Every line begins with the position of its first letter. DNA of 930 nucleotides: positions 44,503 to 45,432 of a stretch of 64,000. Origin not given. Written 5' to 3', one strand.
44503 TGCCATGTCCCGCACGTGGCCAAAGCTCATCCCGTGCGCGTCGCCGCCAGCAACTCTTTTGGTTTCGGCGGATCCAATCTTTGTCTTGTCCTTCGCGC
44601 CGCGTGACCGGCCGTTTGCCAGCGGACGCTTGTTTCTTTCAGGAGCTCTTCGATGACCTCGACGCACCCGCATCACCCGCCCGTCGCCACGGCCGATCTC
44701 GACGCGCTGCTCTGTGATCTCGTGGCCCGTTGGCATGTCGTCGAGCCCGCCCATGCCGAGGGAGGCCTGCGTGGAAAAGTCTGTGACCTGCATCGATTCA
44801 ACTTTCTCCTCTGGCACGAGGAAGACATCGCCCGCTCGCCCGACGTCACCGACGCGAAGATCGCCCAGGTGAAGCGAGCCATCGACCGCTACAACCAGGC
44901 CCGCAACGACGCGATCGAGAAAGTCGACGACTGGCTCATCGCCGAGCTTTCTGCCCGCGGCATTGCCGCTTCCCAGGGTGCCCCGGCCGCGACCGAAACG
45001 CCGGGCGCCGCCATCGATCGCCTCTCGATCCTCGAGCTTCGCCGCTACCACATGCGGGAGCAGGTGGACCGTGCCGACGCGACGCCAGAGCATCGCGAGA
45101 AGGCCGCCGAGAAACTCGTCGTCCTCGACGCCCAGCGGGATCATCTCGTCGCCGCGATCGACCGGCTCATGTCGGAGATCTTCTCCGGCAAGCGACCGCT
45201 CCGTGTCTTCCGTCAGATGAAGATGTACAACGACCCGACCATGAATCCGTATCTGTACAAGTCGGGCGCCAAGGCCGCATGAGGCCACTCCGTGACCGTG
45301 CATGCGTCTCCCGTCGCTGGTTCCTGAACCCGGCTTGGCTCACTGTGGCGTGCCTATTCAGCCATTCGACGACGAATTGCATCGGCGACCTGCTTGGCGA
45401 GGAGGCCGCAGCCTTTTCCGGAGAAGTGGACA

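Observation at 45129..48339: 3-kb three-gene segment bracketed by ~154-bp direct repeats that duplicate a gene's 3' end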

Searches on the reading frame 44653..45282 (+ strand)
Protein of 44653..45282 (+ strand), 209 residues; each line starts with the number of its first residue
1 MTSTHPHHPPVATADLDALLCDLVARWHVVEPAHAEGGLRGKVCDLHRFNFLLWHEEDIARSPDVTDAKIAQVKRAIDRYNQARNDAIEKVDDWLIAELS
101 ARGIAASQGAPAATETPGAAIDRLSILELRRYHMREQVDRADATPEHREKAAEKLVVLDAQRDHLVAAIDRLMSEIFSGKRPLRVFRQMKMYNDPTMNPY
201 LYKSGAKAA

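Call 5: search_protein_families(library=pfam, proteins=[window:44653-45282:+], max_evalue=0.01)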
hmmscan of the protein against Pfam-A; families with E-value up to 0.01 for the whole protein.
window:44653-45282:+ (209 aa): 1 family
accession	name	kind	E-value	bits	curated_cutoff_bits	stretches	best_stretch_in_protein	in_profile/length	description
PF14063.11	DUF4254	-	7.5e-52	175.4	27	1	43-185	4-144/144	Protein of unknown function (DUF4254)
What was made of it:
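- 44653..45282 (+): Intact DUF4254 gene (209 aa). It is the last gene of a conserved ACP / KS-like / KS / DUF4254 cluster and forms the left conserved flank of the hotspot. Pfam PF14063, E = 7.5e-52 (call 5).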

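Call 7: find_encoding_contigs(protein=window:44653-45282:+, flank=10000, max_places=10)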
Protein window:44653-45282:+ (209 aa): no gene with exactly this product is on record in the collection.

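Call 8: find_related_loci(query=window:44653-45282:+, collection=genome_contigs, flank=10000)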
Query window:44653-45282:+ (209 aa) in genome_contigs; peptide patterns used: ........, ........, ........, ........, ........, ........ (x = any residue, [..] = any of these).
600 stretches matched a pattern (row limit reached: there are more); 576 encode a relative of the query (tblastn E <= 1e-3); the best 80 are kept; 80 distinct loci.
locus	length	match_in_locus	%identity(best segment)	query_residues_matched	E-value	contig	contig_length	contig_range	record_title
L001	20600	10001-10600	80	10-209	5e-110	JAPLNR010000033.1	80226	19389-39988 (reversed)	MAG: Planctomycetia bacterium isolate LacPavin_0818_WC50_MAG_66_15 LacPavin_0818_WC50_scaffold_1042180, whole genome sho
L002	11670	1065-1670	84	1-202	3e-108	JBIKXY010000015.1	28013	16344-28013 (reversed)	MAG: Pirellulales bacterium isolate ME2015-10-06_3300042338_group6_bin114 Rohwer_bin1715_scaffold_344_c1, whole genome s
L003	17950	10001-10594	79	7-204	8e-106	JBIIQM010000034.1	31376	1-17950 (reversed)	MAG: Pirellulales bacterium isolate ME2003-07-11_3300042290_group2_bin81 Rohwer_bin1722_scaffold_380_c1, whole genome sh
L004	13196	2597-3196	79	7-206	1e-105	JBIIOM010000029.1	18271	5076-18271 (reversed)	MAG: Pirellulales bacterium isolate ME2002-10-08pf_3300042317_group1_bin73 Rohwer_bin1721_scaffold_1213_c1, whole genome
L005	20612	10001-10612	76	1-204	4e-105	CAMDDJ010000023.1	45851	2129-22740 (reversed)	MAG: Candidatus Kuenenia stuttgartiensis isolate MiE-22jul19-108 genome assembly, contig: MiE-22jul19-C581, whole genome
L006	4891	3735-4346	79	3-206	2e-104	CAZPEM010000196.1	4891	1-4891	MAG TPA_asm: uncultured Chitinophagaceae bacterium isolate SRP124364_co1_136 genome assembly, contig: NODE_22276_length_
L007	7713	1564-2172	73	3-205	3e-103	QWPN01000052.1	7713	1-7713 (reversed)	MAG: Planctomycetota bacterium isolate ZE-3NOV15-plancto5 ZE-3NOV15-C14256, whole genome shotgun sequence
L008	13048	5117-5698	80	9-202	7e-103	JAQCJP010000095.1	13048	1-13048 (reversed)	MAG: Planctomycetota bacterium isolate casp40-mb.39 NODE_11249_length_13048_cov_0.102170, whole genome shotgun sequence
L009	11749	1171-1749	79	8-202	2e-101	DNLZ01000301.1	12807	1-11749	MAG TPA_asm: Planctomycetaceae bacterium isolate UBA10506 contig_2272, whole genome shotgun sequence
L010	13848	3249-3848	77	10-209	3e-101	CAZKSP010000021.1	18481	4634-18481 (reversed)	MAG TPA_asm: uncultured Chitinophagaceae bacterium isolate SRP134809_co1_531 genome assembly, contig: NODE_5645_length_1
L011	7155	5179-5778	82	9-208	5e-100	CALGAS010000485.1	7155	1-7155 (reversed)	MAG TPA_asm: uncultured bacterium isolate ERR1995204_bin.44_CONCOCT_v1.1_MAG genome assembly, contig: ERZ1644702.2516, w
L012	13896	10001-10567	77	16-204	4e-99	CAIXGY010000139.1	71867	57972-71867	MAG: uncultured Planctomycetaceae bacterium isolate LaPlata-a_bin-0093 genome assembly, contig: bin-0093:139/338, whole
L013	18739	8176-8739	81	17-204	5e-99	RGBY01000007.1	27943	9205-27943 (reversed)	MAG: Planctomycetia bacterium isolate WB6_4_048 contig_100_6, whole genome shotgun sequence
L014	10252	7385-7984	74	10-209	6e-98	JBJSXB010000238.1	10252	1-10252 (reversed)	MAG: Planctomycetaceae bacterium isolate samp_4435_semibin_307 samp_4435_1619210, whole genome shotgun sequence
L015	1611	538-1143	76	1-204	3e-104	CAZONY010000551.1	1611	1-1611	MAG TPA_asm: uncultured Chitinophagaceae bacterium isolate SRP193358_co1_905 genome assembly, contig: NODE_252298_length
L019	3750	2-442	79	60-206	7e-74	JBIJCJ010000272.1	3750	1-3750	MAG: Pirellulales bacterium isolate ME2006-08-18D11_3300042945_group2_bin248 Rohwer_bin1692_scaffold_49942_c1, whole gen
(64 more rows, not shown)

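Call 18: find_homologous_proteins(query=window:44653-45282:+, max_evalue=1e-60)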
Query window:44653-45282:+ (209 aa): 695 proteins with E <= 1e-60 among 8000 candidates; the best 120 are listed.
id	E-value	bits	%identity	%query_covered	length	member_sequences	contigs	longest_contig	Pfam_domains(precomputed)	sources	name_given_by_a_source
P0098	4.1e-135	466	100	100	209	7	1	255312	PF14063.12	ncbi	-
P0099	2.6e-123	428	90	100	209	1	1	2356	PF14063.12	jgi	-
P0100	2.0e-121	421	89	100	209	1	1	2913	PF14063.12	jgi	jgi:cell division protein FtsB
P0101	5.0e-121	420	89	100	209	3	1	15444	PF14063.12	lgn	-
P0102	1.9e-120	418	88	100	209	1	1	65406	PF14063.12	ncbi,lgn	-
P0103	4.9e-113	394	89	93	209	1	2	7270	PF14063.12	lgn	-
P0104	3.8e-112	391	84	100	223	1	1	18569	PF14063.12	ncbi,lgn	-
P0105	3.9e-112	391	85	98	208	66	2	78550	PF14063.12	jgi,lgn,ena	jgi:hypothetical protein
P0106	4.0e-112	391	84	100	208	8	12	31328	PF14063.12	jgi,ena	jgi:hypothetical protein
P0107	3.5e-111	388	87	95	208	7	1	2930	PF14063.12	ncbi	ncbi:MAG: DUF4254 domain-containing protein [Planctomycetota bacterium]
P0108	4.3e-111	388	84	100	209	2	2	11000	PF14063.12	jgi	jgi:hypothetical protein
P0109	4.4e-111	388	84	100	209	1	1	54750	PF14063.12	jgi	jgi:cell division protein FtsB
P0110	5.8e-111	387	84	100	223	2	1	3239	PF14063.12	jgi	jgi:hypothetical protein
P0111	1.2e-110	386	86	95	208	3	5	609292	PF14063.12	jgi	jgi:hypothetical protein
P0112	2.9e-109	382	83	99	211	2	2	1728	PF14063.12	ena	-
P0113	2.2e-108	379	81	99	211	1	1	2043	PF14063.12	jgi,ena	-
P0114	5.2e-108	378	83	99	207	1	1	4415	PF14063.12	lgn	-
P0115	2.2e-107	376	83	96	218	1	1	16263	PF14063.12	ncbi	-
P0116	3.8e-107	375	82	97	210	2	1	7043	PF14063.12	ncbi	ncbi:MAG: hypothetical protein RLZZ440_213 [Planctomycetota bacterium]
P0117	4.8e-107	374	84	96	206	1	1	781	PF14063.12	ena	-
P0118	1.0e-106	373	79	98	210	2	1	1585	PF14063.12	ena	-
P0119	1.0e-106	373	83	96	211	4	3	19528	PF14063.12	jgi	jgi:hypothetical protein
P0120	1.1e-106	373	82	97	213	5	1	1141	PF14063.12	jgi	jgi:cell division protein FtsB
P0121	1.4e-106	373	83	100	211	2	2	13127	PF14063.12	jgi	jgi:hypothetical protein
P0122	4.3e-106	371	82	97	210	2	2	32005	PF14063.12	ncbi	-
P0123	5.0e-106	371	82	97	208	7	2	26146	PF14063.12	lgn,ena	-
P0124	7.2e-106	371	84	96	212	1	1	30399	PF14063.12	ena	-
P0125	7.9e-106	370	81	100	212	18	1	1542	PF14063.12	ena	-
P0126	2.1e-105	369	82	100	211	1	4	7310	PF14063.12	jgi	jgi:hypothetical protein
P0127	2.3e-105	369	81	100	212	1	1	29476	PF14063.12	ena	-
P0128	3.2e-105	368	80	97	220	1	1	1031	PF14063.12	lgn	-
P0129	3.3e-105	368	79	99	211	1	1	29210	PF14063.12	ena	-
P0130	4.8e-105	368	78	100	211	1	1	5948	PF14063.12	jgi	jgi:hypothetical protein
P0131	5.1e-105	368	80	97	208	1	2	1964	PF14063.12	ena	-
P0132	6.2e-105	368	81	100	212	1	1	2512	PF14063.12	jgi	jgi:hypothetical protein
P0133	6.6e-105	367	80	97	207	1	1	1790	PF14063.12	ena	-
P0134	7.2e-105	367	82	90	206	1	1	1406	PF14063.12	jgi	-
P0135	7.3e-105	367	83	95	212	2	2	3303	PF14063.12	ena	-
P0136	7.3e-105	367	80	97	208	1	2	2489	PF14063.12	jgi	jgi:hypothetical protein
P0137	7.9e-105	367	80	97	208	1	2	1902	PF14063.12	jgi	jgi:hypothetical protein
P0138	8.4e-105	367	82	97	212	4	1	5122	PF14063.12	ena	-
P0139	8.7e-105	367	83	88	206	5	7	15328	PF14063.12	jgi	jgi:hypothetical protein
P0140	9.7e-105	367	80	97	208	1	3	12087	PF14063.12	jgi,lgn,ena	-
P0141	1.2e-104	367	83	95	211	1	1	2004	PF14063.12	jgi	jgi:cell division protein FtsB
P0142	1.8e-104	366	83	88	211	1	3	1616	PF14063.12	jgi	-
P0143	2.4e-104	366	81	97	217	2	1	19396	PF14063.12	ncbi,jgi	jgi:hypothetical protein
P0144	3.0e-104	365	80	97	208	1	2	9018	PF14063.12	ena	-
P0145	3.2e-104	365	77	98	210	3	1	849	PF14063.12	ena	-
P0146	3.3e-104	365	83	88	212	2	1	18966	PF14063.12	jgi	jgi:hypothetical protein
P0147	4.1e-104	365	76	100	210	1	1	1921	PF14063.12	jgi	-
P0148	4.4e-104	365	83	96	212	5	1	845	PF14063.12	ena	-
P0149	4.5e-104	365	80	97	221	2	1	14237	PF14063.12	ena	-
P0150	4.6e-104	365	78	100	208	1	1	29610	PF14063.12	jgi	jgi:cell division protein FtsB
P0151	4.8e-104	365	80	98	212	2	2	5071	PF14063.12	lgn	-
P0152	5.0e-104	365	79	97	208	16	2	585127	PF14063.12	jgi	jgi:hypothetical protein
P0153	6.6e-104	364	79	100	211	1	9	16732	PF14063.12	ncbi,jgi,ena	jgi:hypothetical protein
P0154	6.8e-104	364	82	96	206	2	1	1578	PF14063.12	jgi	jgi:cell division protein FtsB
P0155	7.1e-104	364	80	100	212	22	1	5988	PF14063.12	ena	-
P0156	1.2e-103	363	79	97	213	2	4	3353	PF14063.12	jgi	-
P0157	1.3e-103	363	79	97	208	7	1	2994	PF14063.12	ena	-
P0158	1.6e-103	363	80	96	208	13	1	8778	PF14063.12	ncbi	ncbi:MAG: DUF4254 domain-containing protein [Planctomycetota bacterium]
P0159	1.6e-103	363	79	98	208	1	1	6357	PF14063.12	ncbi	ncbi:MAG: DUF4254 domain-containing protein [Planctomycetaceae bacterium]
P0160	2.6e-103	362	79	100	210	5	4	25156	PF14063.12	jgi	jgi:hypothetical protein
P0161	2.8e-103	362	78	100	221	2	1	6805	PF14063.12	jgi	jgi:hypothetical protein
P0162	3.4e-103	362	81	94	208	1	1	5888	PF14063.12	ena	-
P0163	3.8e-103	362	78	100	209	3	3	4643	PF14063.12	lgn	-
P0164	5.2e-103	361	77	99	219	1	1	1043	PF14063.12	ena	-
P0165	5.6e-103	361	81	96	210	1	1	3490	PF14063.12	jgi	jgi:hypothetical protein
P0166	6.2e-103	361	76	100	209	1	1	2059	PF14063.12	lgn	-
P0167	6.2e-103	361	80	95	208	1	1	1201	PF14063.12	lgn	-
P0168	8.6e-103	361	80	93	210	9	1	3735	PF14063.12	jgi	jgi:hypothetical protein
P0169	1.0e-102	360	81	95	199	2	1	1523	PF14063.12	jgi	jgi:hypothetical protein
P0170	1.1e-102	360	78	97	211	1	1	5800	PF14063.12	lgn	-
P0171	1.1e-102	360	77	100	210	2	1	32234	PF14063.12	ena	-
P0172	1.2e-102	360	80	96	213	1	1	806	PF14063.12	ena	-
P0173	1.5e-102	360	76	100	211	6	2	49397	PF14063.12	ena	-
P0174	1.6e-102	360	80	92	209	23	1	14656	PF14063.12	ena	-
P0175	1.6e-102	360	80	98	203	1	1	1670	PF14063.12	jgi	-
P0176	1.9e-102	359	78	98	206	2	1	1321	PF14063.12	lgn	-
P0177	2.2e-102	359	79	99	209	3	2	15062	PF14063.12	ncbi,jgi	jgi:hypothetical protein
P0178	2.6e-102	359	79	100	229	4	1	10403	PF14063.12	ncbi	-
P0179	2.9e-102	359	79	100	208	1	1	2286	PF14063.12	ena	-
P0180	3.3e-102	359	80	95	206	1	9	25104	PF14063.12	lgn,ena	-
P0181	4.2e-102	358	77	100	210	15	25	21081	PF14063.12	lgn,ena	-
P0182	5.2e-102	358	81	89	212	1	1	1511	PF14063.12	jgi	jgi:hypothetical protein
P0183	5.4e-102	358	81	98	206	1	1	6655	PF14063.12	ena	-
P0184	5.6e-102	358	79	96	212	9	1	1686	PF14063.12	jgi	-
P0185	5.6e-102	358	80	96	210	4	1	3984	PF14063.12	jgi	jgi:hypothetical protein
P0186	5.7e-102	358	79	93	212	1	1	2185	PF14063.12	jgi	-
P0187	6.5e-102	358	78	97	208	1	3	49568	PF14063.12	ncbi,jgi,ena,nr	ncbi:DUF4254 domain-containing protein [bacterium]|nr:DUF4254 domain-containing protein [bacterium]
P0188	9.7e-102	357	78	99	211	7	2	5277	PF14063.12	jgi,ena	-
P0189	1.0e-101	357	79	96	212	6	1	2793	PF14063.12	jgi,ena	-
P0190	1.1e-101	357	79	99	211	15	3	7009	PF14063.12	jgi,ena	-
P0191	1.2e-101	357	78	98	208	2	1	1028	PF14063.12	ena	-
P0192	1.4e-101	357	78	96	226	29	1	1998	PF14063.12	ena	-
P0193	2.0e-101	356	82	94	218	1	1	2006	PF14063.12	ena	-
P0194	2.1e-101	356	79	95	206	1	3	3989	PF14063.12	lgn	-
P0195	2.2e-101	356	81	88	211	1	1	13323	PF14063.12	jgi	-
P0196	2.3e-101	356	79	94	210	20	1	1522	PF14063.12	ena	-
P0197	2.6e-101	356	77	98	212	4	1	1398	PF14063.12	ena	-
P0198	2.8e-101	356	77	97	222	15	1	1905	PF14063.12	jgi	-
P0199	4.1e-101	355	79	93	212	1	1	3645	PF14063.12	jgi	jgi:hypothetical protein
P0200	4.2e-101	355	80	88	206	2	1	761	PF14063.12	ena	-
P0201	5.5e-101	355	77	97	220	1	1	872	PF14063.12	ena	-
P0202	6.4e-101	354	79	96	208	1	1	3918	PF14063.12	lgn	-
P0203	6.5e-101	354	78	99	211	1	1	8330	PF14063.12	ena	-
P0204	7.6e-101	354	81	92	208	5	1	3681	PF14063.12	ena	-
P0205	9.2e-101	354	76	98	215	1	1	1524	PF14063.12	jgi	jgi:hypothetical protein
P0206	1.1e-100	354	80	97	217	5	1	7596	PF14063.12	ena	-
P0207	1.2e-100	354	77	97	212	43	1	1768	PF14063.12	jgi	jgi:hypothetical protein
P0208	1.4e-100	353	79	96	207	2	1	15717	PF14063.12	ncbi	-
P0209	1.4e-100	353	77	97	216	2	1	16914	PF14063.12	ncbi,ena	-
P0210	2.0e-100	353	79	96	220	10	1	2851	PF14063.12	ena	-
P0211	2.0e-100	353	76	98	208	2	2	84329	PF14063.12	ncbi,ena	-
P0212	2.1e-100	353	75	100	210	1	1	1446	PF14063.12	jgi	-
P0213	2.2e-100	353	75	100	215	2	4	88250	PF14063.12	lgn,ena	-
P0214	2.2e-100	353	75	100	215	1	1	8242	PF14063.12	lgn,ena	-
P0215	2.2e-100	353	77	97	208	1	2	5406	PF14063.12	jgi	jgi:hypothetical protein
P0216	2.5e-100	353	79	95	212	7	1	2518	PF14063.12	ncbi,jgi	jgi:hypothetical protein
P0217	2.6e-100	352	81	93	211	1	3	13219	PF14063.12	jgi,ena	-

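Call 20: find_encoding_contigs(protein=P0101, flank=10000, max_places=4)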
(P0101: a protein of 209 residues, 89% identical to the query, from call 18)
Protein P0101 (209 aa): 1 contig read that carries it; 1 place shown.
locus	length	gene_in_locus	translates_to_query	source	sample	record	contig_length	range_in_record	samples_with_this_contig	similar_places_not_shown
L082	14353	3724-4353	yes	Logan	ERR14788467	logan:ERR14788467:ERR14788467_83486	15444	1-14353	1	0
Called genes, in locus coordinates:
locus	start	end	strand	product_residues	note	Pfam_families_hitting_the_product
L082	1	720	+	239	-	?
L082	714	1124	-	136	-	PF04892:VanZ-LLP1 (weak)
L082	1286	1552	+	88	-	PF00550:PP-binding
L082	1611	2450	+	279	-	-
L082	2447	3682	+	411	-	PF00109:ketoacyl-synt, PF02801:Ketoacyl-synt_C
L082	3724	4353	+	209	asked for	PF14063:DUF4254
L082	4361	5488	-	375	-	PF00656:Peptidase_C14, PF16719:SAWADEE (faint), PF05641:Agenet (faint), PF11717:Tudor-knot (weak), PF23327:Chromo_MORC2_6th (faint), PF02820:MBT (faint), PF22732:MSL3_chromo-like (faint), PF11717:Tudor-knot (weak)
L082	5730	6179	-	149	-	-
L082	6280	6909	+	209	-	-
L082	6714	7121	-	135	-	-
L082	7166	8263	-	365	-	PF13249:SQHop_cyclase_N (faint), PF13243:SQHop_cyclase_C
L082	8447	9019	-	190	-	-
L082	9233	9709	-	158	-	PF02502:LacAB_rpiB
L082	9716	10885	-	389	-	PF01300:Sua5_yciO_yrdC, PF01451:LMWPc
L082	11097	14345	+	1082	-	PF07244:POTRA, PF08479:POTRA_2 (faint), PF07244:POTRA, PF01103:Omp85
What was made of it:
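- L082 has DUF4254 followed directly by the caspase-Tudor gene (call 20). An empty site exists (call 20).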

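Call 21: find_encoding_contigs(protein=P0102, flank=10000, max_places=4)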
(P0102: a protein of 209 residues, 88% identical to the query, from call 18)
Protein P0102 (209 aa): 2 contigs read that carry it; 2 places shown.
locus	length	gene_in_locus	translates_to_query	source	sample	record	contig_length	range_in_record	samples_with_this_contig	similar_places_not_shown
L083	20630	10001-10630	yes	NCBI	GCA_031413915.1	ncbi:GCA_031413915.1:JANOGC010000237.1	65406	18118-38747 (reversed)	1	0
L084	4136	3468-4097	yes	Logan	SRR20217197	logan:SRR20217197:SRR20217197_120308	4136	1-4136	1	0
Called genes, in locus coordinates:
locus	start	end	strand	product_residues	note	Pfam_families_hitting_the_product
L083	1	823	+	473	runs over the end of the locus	PF13660:DUF4147, PF05161:MOFRL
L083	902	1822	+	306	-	-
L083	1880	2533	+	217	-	-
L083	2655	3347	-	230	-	PF00535:Glycos_transf_2 (weak), PF03071:GNT-I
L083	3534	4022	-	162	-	PF04978:MST (weak), PF12867:DinB_2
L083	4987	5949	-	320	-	PF01261:AP_endonuc_2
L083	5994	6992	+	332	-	PF01073:3Beta_HSD, PF01370:Epimerase, PF02719:Polysacc_synt_2 (faint), PF04321:RmlD_sub_bind (weak), PF16363:GDP_Man_Dehyd, PF07993:NAD_binding_4 (weak)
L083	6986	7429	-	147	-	PF04892:VanZ-LLP1 (faint)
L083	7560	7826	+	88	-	PF00550:PP-binding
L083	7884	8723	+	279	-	-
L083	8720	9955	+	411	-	PF00109:ketoacyl-synt, PF02801:Ketoacyl-synt_C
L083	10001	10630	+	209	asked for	PF14063:DUF4254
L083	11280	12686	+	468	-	-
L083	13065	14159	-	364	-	PF13249:SQHop_cyclase_N (faint), PF13243:SQHop_cyclase_C (weak)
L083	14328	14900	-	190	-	-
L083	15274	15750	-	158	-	PF02502:LacAB_rpiB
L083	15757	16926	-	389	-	PF01300:Sua5_yciO_yrdC, PF01451:LMWPc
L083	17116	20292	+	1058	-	PF07244:POTRA, PF08479:POTRA_2 (faint), PF07244:POTRA, PF01103:Omp85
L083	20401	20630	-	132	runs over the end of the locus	-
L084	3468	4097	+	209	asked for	PF14063:DUF4254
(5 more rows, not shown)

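Call 27: find_encoding_contigs(protein=P0103, flank=8000, max_places=3)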
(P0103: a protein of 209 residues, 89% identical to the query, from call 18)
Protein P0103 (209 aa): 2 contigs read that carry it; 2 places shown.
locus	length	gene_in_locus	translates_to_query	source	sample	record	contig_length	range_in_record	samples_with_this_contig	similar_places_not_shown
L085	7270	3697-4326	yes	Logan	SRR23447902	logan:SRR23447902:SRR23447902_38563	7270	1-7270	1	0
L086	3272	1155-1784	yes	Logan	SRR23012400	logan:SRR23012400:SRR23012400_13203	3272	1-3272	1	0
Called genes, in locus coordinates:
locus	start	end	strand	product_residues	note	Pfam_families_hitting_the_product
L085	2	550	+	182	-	?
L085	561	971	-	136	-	PF04892:VanZ-LLP1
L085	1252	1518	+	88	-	PF00550:PP-binding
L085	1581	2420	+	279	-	-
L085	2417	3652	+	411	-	PF00109:ketoacyl-synt, PF02801:Ketoacyl-synt_C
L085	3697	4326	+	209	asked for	PF14063:DUF4254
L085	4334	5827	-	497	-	PF12951:PATR, PF07589:PEP_exosort_dom (weak)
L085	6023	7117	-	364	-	PF13249:SQHop_cyclase_N (faint), PF00432:Prenyltrans (faint), PF13243:SQHop_cyclase_C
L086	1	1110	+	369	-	?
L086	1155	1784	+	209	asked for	PF14063:DUF4254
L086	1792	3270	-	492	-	?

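Call 54: find_encoding_contigs(protein=P0109, flank=8000, max_places=2)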
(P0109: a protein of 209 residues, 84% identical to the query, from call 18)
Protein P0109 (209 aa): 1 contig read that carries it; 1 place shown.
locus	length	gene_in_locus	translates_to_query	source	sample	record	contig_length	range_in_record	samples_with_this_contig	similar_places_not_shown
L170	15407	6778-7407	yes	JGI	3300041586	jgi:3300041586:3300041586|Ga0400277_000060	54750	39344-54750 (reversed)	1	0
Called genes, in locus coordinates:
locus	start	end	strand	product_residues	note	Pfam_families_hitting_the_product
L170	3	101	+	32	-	?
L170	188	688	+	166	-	PF00160:Pro_isomerase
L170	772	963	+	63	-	-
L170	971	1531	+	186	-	-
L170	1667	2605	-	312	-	PF01261:AP_endonuc_2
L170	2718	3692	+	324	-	PF01073:3Beta_HSD, PF01370:Epimerase, PF02719:Polysacc_synt_2 (faint), PF04321:RmlD_sub_bind, PF16363:GDP_Man_Dehyd, PF07993:NAD_binding_4 (weak)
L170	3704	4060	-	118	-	PF04892:VanZ-LLP1 (weak)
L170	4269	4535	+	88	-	PF00550:PP-binding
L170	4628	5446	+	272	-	-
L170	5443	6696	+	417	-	PF00109:ketoacyl-synt, PF00108:Thiolase_N (faint), PF02801:Ketoacyl-synt_C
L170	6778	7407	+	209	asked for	PF14063:DUF4254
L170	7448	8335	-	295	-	PF08843:AbiEii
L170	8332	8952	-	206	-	PF13338:AbiEi_4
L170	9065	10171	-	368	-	PF13249:SQHop_cyclase_N (faint), PF13243:SQHop_cyclase_C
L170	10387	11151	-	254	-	PF02230:Abhydrolase_2 (faint), PF00561:Abhydrolase_1, PF07859:Abhydrolase_3 (weak), PF12146:Hydrolase_4, PF12697:Abhydrolase_6, PF20408:Abhydrolase_11 (weak), PF00326:Peptidase_S9 (weak), PF12146:Hydrolase_4 (weak), +2 more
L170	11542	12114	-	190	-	-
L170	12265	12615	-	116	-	-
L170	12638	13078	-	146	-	PF02502:LacAB_rpiB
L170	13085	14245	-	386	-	PF01300:Sua5_yciO_yrdC, PF01451:LMWPc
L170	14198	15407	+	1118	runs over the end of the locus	PF07244:POTRA, PF08479:POTRA_2 (faint), PF07244:POTRA, PF01103:Omp85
